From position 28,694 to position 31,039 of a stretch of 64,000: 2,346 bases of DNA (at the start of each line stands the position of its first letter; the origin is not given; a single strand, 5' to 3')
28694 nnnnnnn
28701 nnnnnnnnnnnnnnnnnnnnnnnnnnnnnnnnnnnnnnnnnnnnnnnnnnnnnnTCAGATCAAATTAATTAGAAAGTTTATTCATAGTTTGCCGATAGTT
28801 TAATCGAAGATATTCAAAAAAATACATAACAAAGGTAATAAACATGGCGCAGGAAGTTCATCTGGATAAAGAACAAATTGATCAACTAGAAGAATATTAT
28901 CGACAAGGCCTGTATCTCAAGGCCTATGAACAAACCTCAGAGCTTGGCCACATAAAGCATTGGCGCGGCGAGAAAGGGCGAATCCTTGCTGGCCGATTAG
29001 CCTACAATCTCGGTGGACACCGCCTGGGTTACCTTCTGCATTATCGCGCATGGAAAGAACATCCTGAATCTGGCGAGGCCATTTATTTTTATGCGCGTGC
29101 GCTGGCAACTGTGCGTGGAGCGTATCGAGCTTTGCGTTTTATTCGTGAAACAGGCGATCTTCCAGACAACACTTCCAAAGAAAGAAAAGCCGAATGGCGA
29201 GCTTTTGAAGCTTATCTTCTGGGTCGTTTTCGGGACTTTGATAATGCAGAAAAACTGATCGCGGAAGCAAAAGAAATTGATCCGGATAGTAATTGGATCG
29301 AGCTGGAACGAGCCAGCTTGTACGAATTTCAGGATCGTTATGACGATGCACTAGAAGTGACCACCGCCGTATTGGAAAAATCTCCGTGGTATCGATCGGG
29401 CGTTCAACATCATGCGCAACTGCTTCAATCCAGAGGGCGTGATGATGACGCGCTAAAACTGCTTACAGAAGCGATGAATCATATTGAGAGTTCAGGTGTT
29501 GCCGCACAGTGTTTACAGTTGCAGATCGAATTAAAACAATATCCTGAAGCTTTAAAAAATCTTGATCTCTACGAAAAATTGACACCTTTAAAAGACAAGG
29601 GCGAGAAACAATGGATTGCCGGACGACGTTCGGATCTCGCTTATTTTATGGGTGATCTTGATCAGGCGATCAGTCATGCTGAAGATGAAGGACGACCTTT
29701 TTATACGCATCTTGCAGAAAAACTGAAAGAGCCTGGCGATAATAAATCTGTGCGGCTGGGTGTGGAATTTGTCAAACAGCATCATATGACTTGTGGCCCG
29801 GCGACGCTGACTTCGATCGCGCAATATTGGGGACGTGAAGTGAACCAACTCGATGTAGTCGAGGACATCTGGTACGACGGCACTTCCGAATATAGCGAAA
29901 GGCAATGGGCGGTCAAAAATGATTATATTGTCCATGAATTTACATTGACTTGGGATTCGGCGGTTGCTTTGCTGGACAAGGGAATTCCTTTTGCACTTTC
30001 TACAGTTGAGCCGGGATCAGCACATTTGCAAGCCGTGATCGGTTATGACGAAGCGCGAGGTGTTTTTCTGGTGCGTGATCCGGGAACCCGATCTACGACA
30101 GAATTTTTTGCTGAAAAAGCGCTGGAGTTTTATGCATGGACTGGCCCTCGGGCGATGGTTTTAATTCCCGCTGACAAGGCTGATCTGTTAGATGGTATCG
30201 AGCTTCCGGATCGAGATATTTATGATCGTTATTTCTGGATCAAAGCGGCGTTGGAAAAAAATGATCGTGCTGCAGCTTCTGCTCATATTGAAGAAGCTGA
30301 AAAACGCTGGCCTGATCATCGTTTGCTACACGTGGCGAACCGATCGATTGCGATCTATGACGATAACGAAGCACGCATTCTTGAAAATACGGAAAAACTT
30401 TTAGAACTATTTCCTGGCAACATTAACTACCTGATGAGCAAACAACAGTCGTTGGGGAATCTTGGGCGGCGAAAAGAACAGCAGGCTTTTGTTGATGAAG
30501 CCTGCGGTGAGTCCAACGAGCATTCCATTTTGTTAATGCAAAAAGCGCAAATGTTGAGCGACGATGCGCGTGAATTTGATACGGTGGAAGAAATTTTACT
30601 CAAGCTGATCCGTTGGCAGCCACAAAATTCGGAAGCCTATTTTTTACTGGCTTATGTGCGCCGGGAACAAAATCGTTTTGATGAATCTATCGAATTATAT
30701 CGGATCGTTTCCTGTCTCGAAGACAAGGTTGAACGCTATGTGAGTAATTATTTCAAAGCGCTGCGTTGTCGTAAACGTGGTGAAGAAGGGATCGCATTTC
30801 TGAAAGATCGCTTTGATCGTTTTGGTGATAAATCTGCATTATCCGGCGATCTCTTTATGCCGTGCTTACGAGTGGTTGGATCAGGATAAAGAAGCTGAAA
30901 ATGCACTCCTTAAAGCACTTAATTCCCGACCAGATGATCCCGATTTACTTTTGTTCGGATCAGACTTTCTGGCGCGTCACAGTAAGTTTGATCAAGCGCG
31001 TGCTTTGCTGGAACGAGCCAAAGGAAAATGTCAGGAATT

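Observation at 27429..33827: Divergent pair of TPR-decorated proteases (M50-like zinc-ribbon metalloprotease and C39-type papain-like peptidase) plus a giant TPR protein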

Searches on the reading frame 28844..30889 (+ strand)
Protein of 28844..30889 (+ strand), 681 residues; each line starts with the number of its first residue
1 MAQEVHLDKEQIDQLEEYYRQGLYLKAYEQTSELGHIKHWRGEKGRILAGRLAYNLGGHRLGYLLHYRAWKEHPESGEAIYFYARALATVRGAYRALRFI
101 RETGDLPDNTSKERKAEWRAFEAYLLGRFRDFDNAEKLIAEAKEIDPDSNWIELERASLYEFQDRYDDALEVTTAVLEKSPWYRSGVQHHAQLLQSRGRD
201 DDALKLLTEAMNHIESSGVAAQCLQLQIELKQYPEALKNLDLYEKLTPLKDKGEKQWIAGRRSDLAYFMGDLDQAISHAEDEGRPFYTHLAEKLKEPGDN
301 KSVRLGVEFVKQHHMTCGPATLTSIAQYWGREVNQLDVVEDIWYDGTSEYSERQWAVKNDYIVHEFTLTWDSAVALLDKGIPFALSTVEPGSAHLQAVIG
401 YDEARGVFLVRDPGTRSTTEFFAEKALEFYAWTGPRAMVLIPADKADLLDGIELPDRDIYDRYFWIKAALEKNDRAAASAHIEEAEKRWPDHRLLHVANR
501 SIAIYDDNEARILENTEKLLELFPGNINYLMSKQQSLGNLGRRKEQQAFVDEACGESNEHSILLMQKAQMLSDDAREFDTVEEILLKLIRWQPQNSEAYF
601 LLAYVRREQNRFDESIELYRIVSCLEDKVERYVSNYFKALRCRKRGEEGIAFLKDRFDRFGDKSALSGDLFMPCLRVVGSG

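Call 3: search_protein_families(library=pfam, proteins=[window:28844-30889:+], max_evalue=0.01)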
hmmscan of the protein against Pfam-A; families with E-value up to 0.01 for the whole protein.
window:28844-30889:+ (681 aa): 12 families
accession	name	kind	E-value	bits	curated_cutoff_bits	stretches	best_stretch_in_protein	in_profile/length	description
PF13529.12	Peptidase_C39_2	-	6e-13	50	24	1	306-413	2-142/143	Peptidase_C39 like family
PF12895.13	ANAPC3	-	2.4e-09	37.8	27.2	1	163-241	2-80/82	Anaphase-promoting complex, cyclosome, subunit 3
PF14559.12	TPR_19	-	6.6e-09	36.4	25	0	131-179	6-54/68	Tetratricopeptide repeat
PF13431.12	TPR_17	-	3.3e-06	27.4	24.4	1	585-616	2-33/34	Tetratricopeptide repeat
PF13428.12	TPR_14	-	3.4e-06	27.7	23.5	0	154-192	5-43/44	Tetratricopeptide repeat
PF23914.1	TPR_CcmH_CycH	-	2.1e-05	24.8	42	1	564-623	89-148/158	Cytochrome c-type biogenesis protein H TPR domain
PF13176.12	TPR_7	-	7.8e-05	22.9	27.9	0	598-626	1-29/36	Tetratricopeptide repeat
PF13424.12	TPR_12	-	0.0001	22.9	30.1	0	164-212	24-73/77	Tetratricopeptide repeat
PF13432.12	TPR_16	-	0.00059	20.7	32.7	0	590-620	25-55/65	Tetratricopeptide repeat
PF13181.12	TPR_8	-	0.0018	18.7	25.7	0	597-620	2-25/34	Tetratricopeptide repeat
PF12385.14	Peptidase_C70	-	0.002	18.5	19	1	303-418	7-128/141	Papain-like cysteine protease AvrRpt2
PF07719.23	TPR_2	-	0.0063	17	27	0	597-620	2-25/34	Tetratricopeptide repeat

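Call 4: search_protein_families(library=ncbifam, proteins=[window:28844-30889:+], max_evalue=0.01)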
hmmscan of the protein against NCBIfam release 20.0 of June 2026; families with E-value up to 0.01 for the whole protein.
window:28844-30889:+ (681 aa): 9 families
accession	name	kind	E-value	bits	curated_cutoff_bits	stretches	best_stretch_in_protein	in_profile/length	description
NF033920.0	C39_PA2778_fam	equivalog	1e-12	48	150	1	307-553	5-250/255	PA2778 family cysteine peptidase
TIGR02917.1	PEP_TPR_lipo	equivalog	1.4e-12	46.4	312.2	2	118-250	127-260/899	XrtA/PEP-CTERM system TPR-repeat protein PrsT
NF040959.1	MamA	equivalog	3.5e-07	29.9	200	1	73-212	67-201/204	magnetosome protein MamA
NF008755.0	PRK11788.1-3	equivalog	0.00019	20.9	430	0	113-236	177-301/388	lipopolysaccharide assembly protein LapB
NF008757.0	PRK11788.1-5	equivalog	0.00022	20.5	363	1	130-239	194-304/388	lipopolysaccharide assembly protein LapB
TIGR00990.1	3a0801s09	subfamily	0.0026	16.5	757.25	0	512-638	350-474/615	mitochondrial import receptor subunit TOM70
NF033762.1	social_mot_Tgl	equivalog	0.0034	16.8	225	0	587-622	91-126/252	social motility TPR repeat lipoprotein Tgl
TIGR03939.1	PGA_TPR_OMP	equivalog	0.0034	15.6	366.65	0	131-175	410-454/800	poly-beta-1,6 N-acetyl-D-glucosamine export porin PgaA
NF052400.1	M48_BAM_BepA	equivalog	0.0051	15.6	570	0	499-648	312-461/483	beta-barrel assembly-enhancing protease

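Call 7: find_homologous_proteins(query=window:28844-30889:+)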
Query window:28844-30889:+ (681 aa): 18 proteins with E <= 0.001 among 8000 candidates.
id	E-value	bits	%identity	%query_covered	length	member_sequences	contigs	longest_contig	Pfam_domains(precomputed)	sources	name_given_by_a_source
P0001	1.7e-157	544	42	95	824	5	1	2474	PF14559.13,PF13431.13,PF23914.2,PF00515.35,PF13529.14,PF12895.14,PF13424.13,PF13432.13,PF13428.13,PF13181.13,PF07719.24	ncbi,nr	ncbi:MAG TPA: C39 family peptidase, partial [Acidocella sp.]|nr:C39 family peptidase [Acidocella sp.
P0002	6.2e-153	529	39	96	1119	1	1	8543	PF14559.13,PF13431.13,PF23914.2,PF00515.35,PF13529.14,PF13432.13,PF13428.13,PF13181.13,PF07719.24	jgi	-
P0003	5.0e-150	519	40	96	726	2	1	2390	PF14559.13,PF13431.13,PF23914.2,PF00515.35,PF13529.14,PF13428.13,PF13181.13,PF07719.24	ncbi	-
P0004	3.6e-144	500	40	96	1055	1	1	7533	PF14559.13,PF13431.13,PF23914.2,PF25058.2,PF00515.35,PF13529.14,PF13428.13,PF13181.13,PF07719.24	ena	-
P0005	7.8e-137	475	38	95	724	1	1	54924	PF14559.13,PF13431.13,PF00515.35,PF13529.14,PF13424.13,PF13428.13,PF13181.13,PF07719.24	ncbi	ncbi:MAG: C39 family peptidase [Planctomycetota bacterium]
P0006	1.0e-134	468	39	97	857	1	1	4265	PF14559.13,PF23914.2,PF00515.35,PF13529.14,PF12895.14,PF13428.13,PF13181.13,PF07719.24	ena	-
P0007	3.4e-130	454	39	97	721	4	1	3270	PF14559.13,PF23914.2,PF13529.14,PF13176.13,PF13432.13,PF13428.13,PF13181.13,PF07719.24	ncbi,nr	ncbi:MAG TPA: C39 family peptidase, partial [Pirellulaceae bacterium]|nr:C39 family peptidase [Pirel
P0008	8.8e-125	436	36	98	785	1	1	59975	PF13431.13,PF12385.15,PF13414.13,PF13529.14,PF13424.13,PF13428.13,PF13181.13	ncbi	-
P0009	3.1e-124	434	38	97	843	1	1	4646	PF14559.13,PF00515.35,PF13529.14,PF13428.13,PF13181.13,PF07719.24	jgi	jgi:tetratricopeptide (TPR) repeat protein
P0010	7.3e-124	433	38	89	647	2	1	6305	PF14559.13,PF13431.13,PF12385.15,PF00515.35,PF13529.14,PF13428.13,PF13181.13,PF07719.24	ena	-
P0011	2.1e-106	375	37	79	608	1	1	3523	PF13529.14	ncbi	-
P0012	7.5e-105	370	38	79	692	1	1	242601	PF14559.13,PF13529.14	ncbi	ncbi:MAG: C39 family peptidase [Armatimonas sp.]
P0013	4.9e-95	337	34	95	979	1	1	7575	PF14559.13,PF13529.14,PF07719.24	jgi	jgi:cellulose synthase operon protein C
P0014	3.8e-86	308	34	95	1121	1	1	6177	PF14559.13,PF13371.13,PF00515.35,PF13529.14,PF13424.13,PF13432.13,PF13428.13,PF13181.13,PF07719.24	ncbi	ncbi:MAG: C39 family peptidase [Rubrivivax sp.]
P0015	5.7e-76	274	44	47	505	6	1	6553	PF13181.13,PF07719.24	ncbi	-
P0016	1.0e-70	257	35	71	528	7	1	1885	PF13529.14,PF13432.13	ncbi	-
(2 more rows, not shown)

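Call 8: find_encoding_contigs(protein=P0005, flank=10000, max_places=3)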
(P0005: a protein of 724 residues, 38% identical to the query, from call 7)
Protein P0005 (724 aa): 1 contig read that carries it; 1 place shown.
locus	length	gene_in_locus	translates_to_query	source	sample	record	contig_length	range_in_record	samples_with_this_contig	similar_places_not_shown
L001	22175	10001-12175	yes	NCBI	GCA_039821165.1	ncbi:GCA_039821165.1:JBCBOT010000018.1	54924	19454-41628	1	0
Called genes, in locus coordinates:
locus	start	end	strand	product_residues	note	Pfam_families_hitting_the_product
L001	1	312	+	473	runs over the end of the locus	-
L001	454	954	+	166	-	-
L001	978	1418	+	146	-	PF02563:Poly_export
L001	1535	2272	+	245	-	-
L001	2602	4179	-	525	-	PF00140:Sigma70_r1_2, PF04542:Sigma70_r2, PF04539:Sigma70_r3, PF04545:Sigma70_r4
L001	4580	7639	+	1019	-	PF03710:GlnE, PF08335:GlnD_UR_UTase, PF03710:GlnE, PF08335:GlnD_UR_UTase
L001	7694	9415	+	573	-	PF00920:ILVD_EDD_N, PF24877:ILV_EDD_C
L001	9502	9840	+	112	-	-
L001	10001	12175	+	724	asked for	PF00515:TPR_1 (faint), PF07719:TPR_2 (faint), PF13181:TPR_8 (faint), PF13424:TPR_12 (faint), PF13428:TPR_14 (faint), PF14559:TPR_19 (faint), PF13431:TPR_17 (faint), PF13529:Peptidase_C39_2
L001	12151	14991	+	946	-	PF07719:TPR_2 (faint), PF12895:ANAPC3 (faint), PF13174:TPR_6 (faint), PF13371:TPR_9 (faint), PF13414:TPR_11 (faint), PF13428:TPR_14 (faint), PF13424:TPR_12 (weak), PF23914:TPR_CcmH_CycH (weak), +10 more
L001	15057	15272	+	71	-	PF04102:SlyX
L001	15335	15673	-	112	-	-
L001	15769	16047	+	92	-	-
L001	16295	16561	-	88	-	-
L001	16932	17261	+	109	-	PF02599:CsrA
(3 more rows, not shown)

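Call 9: find_encoding_contigs(protein=P0008, flank=10000, max_places=3)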
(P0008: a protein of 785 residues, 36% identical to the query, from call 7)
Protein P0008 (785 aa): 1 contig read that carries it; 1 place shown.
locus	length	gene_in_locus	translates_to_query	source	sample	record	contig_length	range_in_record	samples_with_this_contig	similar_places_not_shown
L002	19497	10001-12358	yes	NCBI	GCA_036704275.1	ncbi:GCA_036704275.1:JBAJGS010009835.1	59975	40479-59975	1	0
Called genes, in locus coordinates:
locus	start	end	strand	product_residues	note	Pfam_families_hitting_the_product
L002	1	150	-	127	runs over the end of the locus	PF01047:MarR (weak), PF03965:Penicillinase_R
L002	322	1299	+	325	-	-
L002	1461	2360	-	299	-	PF15595:Imm51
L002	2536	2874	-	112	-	-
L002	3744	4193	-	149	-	-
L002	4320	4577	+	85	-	-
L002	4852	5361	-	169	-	PF09346:SMI1_KNR4 (weak)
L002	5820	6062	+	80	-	-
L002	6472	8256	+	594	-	-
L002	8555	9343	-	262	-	PF04577:Glyco_transf_61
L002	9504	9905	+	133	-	-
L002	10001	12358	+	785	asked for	PF13424:TPR_12 (faint), PF13414:TPR_11 (faint), PF13428:TPR_14 (faint), PF13181:TPR_8 (faint), PF13431:TPR_17 (faint), PF12385:Peptidase_C70, PF13529:Peptidase_C39_2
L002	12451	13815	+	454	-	PF13428:TPR_14 (faint), PF13371:TPR_9 (faint), PF13431:TPR_17 (faint), PF07719:TPR_2 (faint), PF13424:TPR_12 (faint), PF00515:TPR_1 (faint), PF13432:TPR_16, PF14559:TPR_19 (weak), +6 more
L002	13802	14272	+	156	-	PF14559:TPR_19 (weak)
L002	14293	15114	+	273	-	-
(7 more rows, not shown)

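Call 10: find_encoding_contigs(protein=P0012, flank=10000, max_places=3)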
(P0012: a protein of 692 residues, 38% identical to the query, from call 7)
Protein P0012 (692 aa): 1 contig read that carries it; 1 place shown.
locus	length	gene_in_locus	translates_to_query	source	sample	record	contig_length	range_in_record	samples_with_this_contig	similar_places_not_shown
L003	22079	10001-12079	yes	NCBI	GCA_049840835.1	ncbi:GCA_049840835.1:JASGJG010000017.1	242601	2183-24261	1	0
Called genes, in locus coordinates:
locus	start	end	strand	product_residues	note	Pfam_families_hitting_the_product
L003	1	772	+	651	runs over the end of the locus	PF20581:DUF6785, PF20580:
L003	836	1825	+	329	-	PF00248:Aldo_ket_red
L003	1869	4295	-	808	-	-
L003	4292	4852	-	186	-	PF04542:Sigma70_r2, PF08281:Sigma70_r4_2, PF04545:Sigma70_r4 (weak)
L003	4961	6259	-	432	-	PF01738:DLH, PF02129:Peptidase_S15 (weak), PF00326:Peptidase_S9 (faint), PF03190:Thioredox_DsbH, PF13899:Thioredoxin_7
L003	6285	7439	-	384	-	PF00226:DnaJ, PF07719:TPR_2 (faint), PF13432:TPR_16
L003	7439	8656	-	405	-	PF28597:T2SSF_N, PF00482:T2SSF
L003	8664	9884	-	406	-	PF28597:T2SSF_N, PF00482:T2SSF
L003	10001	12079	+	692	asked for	PF14559:TPR_19 (faint), PF13529:Peptidase_C39_2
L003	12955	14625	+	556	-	PF07719:TPR_2 (faint), PF13174:TPR_6 (faint), PF13181:TPR_8 (faint), PF13428:TPR_14 (faint), PF13431:TPR_17 (faint), PF13432:TPR_16 (faint), PF14559:TPR_19 (weak), PF14561:TPR_20 (weak), +1 more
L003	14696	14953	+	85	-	-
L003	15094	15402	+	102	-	PF07366:SnoaL, PF12680:SnoaL_2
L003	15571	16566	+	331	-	-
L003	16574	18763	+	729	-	PF03104:DNA_pol_B_exo1, PF00136:DNA_pol_B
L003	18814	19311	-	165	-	PF05974:DUF892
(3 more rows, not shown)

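Call 24: list_cluster_members(proteins=[P0019, window:28844-30889:+, window:30813-33827:+, window:23524-25200:+, window:36581-38410:+, P0022, P0020])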
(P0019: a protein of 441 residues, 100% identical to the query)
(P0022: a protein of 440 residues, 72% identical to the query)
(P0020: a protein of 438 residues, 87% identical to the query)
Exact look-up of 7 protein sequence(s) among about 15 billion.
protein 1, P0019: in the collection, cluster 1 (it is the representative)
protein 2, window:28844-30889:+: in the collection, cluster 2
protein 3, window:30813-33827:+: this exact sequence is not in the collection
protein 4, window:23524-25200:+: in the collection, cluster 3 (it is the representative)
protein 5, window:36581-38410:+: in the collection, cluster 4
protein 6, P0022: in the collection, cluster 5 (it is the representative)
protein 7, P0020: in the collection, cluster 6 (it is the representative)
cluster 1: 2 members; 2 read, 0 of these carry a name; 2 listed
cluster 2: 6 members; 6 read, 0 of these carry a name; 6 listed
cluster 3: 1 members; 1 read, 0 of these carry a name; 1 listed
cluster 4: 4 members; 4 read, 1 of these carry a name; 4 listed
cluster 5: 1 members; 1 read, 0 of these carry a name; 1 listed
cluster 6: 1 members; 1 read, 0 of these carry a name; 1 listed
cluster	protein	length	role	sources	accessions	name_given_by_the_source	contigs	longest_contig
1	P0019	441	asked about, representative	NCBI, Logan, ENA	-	-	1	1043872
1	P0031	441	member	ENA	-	-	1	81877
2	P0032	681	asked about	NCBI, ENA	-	-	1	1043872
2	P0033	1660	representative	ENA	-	-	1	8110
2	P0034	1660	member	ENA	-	-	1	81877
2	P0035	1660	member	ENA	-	-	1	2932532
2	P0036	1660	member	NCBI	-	-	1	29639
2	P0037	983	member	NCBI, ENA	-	-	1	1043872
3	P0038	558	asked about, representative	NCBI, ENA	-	-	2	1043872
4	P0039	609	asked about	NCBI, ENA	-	-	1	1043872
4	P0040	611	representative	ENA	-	-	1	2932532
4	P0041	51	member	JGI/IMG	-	hypothetical protein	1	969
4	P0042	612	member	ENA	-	-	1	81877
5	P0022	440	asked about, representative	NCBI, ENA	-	-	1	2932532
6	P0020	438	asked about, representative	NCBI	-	-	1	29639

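Call 37: search_protein_families(library=padloc, proteins=[window:28844-30889:+], max_evalue=0.01)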
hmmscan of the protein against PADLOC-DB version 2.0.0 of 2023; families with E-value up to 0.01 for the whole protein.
window:28844-30889:+ (681 aa): 0 families

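Call 87: find_encoding_contigs(protein=window:28844-30889:+, flank=2000, max_places=4)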
Protein window:28844-30889:+ (681 aa): no gene with exactly this product is on record in the collection.
